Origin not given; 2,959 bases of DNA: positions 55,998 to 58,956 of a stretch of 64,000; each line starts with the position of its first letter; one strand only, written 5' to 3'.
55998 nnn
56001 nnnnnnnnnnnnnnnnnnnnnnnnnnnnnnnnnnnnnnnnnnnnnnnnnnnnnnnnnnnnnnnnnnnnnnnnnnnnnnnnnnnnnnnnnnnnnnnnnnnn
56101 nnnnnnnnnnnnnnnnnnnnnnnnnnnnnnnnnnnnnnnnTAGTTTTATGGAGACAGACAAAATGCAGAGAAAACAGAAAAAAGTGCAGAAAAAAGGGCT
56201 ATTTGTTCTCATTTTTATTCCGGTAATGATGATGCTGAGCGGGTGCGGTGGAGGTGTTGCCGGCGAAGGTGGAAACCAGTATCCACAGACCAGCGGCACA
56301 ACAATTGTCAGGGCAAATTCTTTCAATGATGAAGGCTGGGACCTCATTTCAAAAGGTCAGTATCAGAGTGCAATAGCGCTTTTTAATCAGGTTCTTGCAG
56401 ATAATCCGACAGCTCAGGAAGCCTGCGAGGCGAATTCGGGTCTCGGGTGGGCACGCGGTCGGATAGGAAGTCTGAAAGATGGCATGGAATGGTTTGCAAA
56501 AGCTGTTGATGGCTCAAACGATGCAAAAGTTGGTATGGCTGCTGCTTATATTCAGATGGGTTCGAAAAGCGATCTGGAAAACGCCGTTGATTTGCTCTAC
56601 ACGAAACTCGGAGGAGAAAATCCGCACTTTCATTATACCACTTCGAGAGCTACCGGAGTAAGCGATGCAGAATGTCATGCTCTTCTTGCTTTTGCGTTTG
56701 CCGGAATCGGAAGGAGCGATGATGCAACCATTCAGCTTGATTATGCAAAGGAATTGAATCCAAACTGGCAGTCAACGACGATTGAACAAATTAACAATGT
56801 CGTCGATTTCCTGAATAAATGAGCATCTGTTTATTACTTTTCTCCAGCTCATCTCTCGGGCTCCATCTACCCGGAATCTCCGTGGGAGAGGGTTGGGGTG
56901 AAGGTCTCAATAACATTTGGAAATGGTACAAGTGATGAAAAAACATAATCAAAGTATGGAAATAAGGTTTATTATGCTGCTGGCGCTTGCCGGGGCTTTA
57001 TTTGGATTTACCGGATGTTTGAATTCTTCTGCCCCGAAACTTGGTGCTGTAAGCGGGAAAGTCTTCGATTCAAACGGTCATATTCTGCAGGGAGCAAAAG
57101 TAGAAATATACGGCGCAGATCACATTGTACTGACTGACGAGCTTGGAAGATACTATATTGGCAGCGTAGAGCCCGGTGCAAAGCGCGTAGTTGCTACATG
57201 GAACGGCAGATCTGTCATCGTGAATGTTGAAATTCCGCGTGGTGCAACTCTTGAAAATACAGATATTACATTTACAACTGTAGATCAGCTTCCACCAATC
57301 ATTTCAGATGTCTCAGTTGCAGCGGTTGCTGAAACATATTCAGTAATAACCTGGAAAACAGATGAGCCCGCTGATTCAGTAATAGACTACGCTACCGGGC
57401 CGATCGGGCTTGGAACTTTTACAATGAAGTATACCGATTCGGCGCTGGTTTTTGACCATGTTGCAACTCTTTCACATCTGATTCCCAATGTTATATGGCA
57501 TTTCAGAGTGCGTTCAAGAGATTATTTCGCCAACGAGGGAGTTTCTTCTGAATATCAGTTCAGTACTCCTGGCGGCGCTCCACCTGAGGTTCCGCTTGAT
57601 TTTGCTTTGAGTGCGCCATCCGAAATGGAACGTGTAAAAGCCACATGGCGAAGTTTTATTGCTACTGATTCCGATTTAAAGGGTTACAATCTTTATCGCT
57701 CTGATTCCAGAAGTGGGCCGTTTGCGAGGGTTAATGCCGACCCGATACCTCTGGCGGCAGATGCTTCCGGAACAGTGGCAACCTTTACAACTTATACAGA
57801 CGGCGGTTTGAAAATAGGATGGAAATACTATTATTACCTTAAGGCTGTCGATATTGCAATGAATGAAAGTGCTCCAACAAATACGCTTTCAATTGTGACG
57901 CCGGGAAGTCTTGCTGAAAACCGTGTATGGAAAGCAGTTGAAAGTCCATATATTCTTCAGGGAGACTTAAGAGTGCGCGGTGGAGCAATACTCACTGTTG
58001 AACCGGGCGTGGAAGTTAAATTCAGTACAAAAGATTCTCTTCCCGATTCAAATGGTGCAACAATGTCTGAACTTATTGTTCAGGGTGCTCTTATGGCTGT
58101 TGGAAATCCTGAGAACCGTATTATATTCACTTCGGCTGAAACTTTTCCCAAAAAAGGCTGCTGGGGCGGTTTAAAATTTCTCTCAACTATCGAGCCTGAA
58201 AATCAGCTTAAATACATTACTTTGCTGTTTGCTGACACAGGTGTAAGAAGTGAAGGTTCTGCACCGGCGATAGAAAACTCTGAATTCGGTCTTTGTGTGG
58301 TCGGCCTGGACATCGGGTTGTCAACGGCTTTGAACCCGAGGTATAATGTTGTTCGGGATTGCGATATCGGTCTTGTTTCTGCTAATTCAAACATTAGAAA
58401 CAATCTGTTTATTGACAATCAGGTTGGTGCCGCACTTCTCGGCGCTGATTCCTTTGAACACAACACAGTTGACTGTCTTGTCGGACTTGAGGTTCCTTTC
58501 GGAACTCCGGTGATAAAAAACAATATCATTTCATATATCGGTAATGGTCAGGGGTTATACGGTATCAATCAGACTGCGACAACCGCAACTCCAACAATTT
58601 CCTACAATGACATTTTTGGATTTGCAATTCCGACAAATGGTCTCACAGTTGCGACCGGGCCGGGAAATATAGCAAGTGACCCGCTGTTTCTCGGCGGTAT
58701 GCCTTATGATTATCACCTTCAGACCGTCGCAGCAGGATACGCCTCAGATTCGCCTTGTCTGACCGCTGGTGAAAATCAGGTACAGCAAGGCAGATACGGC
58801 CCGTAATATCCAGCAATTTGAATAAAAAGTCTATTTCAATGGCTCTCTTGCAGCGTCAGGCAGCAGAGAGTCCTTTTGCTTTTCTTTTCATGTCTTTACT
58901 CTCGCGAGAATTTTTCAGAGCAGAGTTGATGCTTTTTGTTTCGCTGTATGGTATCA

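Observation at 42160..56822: Segmental duplication encoding two giant T9SS-type surface proteins, each coupled to a paralogous TPR lipoprotein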

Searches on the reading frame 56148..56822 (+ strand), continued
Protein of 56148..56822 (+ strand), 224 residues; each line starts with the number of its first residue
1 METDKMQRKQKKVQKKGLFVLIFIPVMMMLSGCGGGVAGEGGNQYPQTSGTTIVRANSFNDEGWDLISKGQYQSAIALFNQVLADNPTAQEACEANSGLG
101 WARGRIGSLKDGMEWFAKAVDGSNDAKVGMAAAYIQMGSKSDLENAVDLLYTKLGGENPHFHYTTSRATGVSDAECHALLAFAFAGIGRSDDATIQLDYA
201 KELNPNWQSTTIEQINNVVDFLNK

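Call 54: find_related_loci(query=A2, collection=genome_contigs, flank=10000)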
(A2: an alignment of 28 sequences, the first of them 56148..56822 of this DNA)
Query A2 (224 aa) in genome_contigs; peptide patterns used: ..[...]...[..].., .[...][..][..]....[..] (x = any residue, [..] = any of these).
337 stretches matched a pattern; 37 encode a relative of the query (tblastn E <= 1e-3); 36 distinct loci.
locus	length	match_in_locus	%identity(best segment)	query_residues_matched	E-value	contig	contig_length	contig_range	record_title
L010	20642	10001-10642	69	11-224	4e-102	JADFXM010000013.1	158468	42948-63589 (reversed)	MAG: Candidatus Riflebacteria bacterium isolate nDJH14bin3 nDJH14_bin3_NODE_13_length_158468_cov_112.359705, whole genom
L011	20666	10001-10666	62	5-224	1e-94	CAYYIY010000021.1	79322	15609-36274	MAG TPA_asm: uncultured bacterium isolate binchicken_co135_188 genome assembly, contig: NODE_719_length_79322_cov_4.8520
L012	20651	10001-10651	62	8-224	4e-94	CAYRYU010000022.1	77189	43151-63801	MAG TPA_asm: uncultured bacterium isolate binchicken_co66_92 genome assembly, contig: NODE_629_length_77189_cov_22.89837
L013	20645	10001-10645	65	8-222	7e-90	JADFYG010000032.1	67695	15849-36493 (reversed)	MAG: Candidatus Riflebacteria bacterium isolate nDJH6bin19 nDJH6_bin19_NODE_32_length_67695_cov_4.979251, whole genome s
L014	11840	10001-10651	61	7-222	1e-86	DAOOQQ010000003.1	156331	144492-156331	MAG TPA_asm: Candidatus Ozemobacteraceae bacterium isolate AMR_MDS_2567 NODE_67_length_156331_cov_8.809996, whole genome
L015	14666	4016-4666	63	7-222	4e-86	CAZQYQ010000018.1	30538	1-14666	MAG TPA_asm: uncultured bacterium isolate SRP089250_co1_29 genome assembly, contig: NODE_2221_length_30538_cov_6.009678,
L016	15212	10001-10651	60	7-222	3e-85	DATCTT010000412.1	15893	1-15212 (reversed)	MAG TPA_asm: Candidatus Ozemobacteraceae bacterium isolate SMAG_U7338 k141_93220, whole genome shotgun sequence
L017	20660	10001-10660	61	4-222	7e-85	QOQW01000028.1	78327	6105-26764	MAG: Candidatus Ozemobacter sibiricus isolate BY5 NODE_266, whole genome shotgun sequence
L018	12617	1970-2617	59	8-222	4e-84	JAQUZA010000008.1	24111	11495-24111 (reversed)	MAG: Candidatus Riflebacteria bacterium isolate STD2_25 NODE_7450_length_24111_cov_3.766678_Sandtown_D2, whole genome sh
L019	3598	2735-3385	62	7-222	2e-84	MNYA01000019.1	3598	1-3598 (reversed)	MAG: bacterium CG2_30_54_10 isolate CG2_30_54_10 cg2_3.0_scaffold_27244_c, whole genome shotgun sequence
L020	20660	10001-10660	60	4-222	1e-83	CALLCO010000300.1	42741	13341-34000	MAG: Candidatus Ozemobacteraceae bacterium isolate N1_Bin_METABAT__69_1 genome assembly, contig: c_000001918137, whole g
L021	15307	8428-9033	63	20-221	2e-83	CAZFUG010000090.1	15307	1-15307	MAG TPA_asm: uncultured bacterium isolate binchicken_co115_14 genome assembly, contig: NODE_6047_length_15307_cov_5.1801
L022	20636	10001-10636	60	12-222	2e-83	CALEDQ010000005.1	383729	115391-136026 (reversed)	MAG TPA_asm: uncultured bacterium isolate SRR3330203_bin.17_CONCOCT_v1.1_MAG genome assembly, contig: ERZ724088.15, whol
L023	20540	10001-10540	64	43-222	2e-81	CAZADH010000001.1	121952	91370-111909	MAG TPA_asm: uncultured bacterium isolate binchicken_co66_272 genome assembly, contig: NODE_252_length_121952_cov_6.1609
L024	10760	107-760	57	6-222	2e-80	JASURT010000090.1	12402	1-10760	MAG: Candidatus Ozemobacter sp. isolate DJKA78_ANT-KO_bin.22 scaffold_1484, whole genome shotgun sequence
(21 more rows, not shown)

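Call 89: search_protein_families(library=pfam, proteins=[L002:1763-4405:-, L002:12646-13401:-], max_evalue=0.01)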
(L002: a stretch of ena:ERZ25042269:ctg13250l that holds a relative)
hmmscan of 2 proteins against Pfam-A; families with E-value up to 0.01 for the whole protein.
L002:1763-4405:- (880 aa): 3 families
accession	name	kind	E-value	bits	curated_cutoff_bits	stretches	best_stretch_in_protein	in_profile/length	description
PF01833.30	TIG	-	1.3e-17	64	20.9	2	306-391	1-83/84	IPT/TIG domain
PF13620.12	CarboxypepD_reg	-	1.1e-11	45.4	32.3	1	50-124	2-81/82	Carboxypeptidase regulatory-like domain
PF13715.12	CarbopepD_reg_2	-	5.5e-05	23.6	32.2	1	50-128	1-80/88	CarboxypepD_reg-like domain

L002:12646-13401:- (251 aa): 0 families

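Call 91: search_protein_families(library=ncbifam, proteins=[L002:1763-4405:-, L002:12646-13401:-], max_evalue=0.01)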
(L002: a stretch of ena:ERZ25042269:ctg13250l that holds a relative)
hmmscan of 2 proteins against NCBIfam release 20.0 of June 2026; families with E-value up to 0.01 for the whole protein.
L002:1763-4405:- (880 aa): 1 family
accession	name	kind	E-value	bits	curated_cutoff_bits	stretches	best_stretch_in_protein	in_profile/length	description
NF047769.1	LIC10067_lipo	equivalog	1.3e-08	34.3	200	1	227-284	54-110/239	LIC10067 family putative lipoprotein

L002:12646-13401:- (251 aa): 0 families

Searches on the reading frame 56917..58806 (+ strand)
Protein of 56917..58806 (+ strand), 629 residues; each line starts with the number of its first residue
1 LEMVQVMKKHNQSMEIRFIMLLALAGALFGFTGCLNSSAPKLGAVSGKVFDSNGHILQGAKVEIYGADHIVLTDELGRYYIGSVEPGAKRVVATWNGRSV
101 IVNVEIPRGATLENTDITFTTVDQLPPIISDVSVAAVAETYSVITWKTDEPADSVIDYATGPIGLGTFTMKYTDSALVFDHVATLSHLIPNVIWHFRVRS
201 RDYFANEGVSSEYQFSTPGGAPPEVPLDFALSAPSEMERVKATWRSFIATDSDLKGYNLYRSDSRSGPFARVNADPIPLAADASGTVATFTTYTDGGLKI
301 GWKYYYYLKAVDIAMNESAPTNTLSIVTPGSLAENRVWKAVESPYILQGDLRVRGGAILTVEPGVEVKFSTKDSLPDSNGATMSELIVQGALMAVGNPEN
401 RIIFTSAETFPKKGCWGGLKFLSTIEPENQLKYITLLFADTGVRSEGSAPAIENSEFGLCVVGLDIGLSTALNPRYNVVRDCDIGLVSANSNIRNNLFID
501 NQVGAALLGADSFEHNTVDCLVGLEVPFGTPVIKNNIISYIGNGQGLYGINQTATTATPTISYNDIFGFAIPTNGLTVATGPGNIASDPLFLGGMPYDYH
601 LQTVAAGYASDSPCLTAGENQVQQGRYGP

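Call 4: search_protein_families(library=pfam, proteins=[window:56917-58806:+], max_evalue=0.01)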
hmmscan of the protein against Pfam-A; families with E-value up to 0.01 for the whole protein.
window:56917-58806:+ (629 aa): 6 families
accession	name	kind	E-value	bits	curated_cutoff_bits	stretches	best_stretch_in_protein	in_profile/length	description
PF13620.12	CarboxypepD_reg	-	2.7e-07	31.3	32.3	1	45-118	2-80/82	Carboxypeptidase regulatory-like domain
PF16656.11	Pur_ac_phosph_N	-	6.7e-06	27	30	1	133-217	7-93/93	Purple acid Phosphatase, N-terminal domain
PF13715.12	CarbopepD_reg_2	-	0.00078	19.9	32.2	1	45-100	1-57/88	CarboxypepD_reg-like domain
PF13229.12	Beta_helix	-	0.0013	18.8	25.9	1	447-518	77-158/158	Right handed beta helix region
PF08480.16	Disaggr_assoc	-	0.005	17.2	22.6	1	493-611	67-179/194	Disaggregatase related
PF00041.27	fn3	-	0.0069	17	25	0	130-201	4-69/84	Fibronectin type III domain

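Call 5: search_protein_families(library=ncbifam, proteins=[window:56917-58806:+], max_evalue=0.01)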
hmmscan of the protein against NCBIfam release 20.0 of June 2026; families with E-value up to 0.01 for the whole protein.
window:56917-58806:+ (629 aa): 1 family
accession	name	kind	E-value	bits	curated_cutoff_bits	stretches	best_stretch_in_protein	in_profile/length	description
NF041611.1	exoglucan_CbhB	equivalog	2e-06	26.1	1950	1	121-329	701-887/997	exoglucanase CbhB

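Call 66: search_solved_structures(query=window:56917-58803:+, max_evalue=0.1)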
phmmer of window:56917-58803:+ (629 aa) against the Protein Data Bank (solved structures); distinct sequences matched with E-value up to 0.1: 1.
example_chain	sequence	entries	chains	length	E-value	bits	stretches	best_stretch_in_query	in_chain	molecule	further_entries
3mpc_A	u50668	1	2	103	0.081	14.3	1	257-314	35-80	Fn3-like protein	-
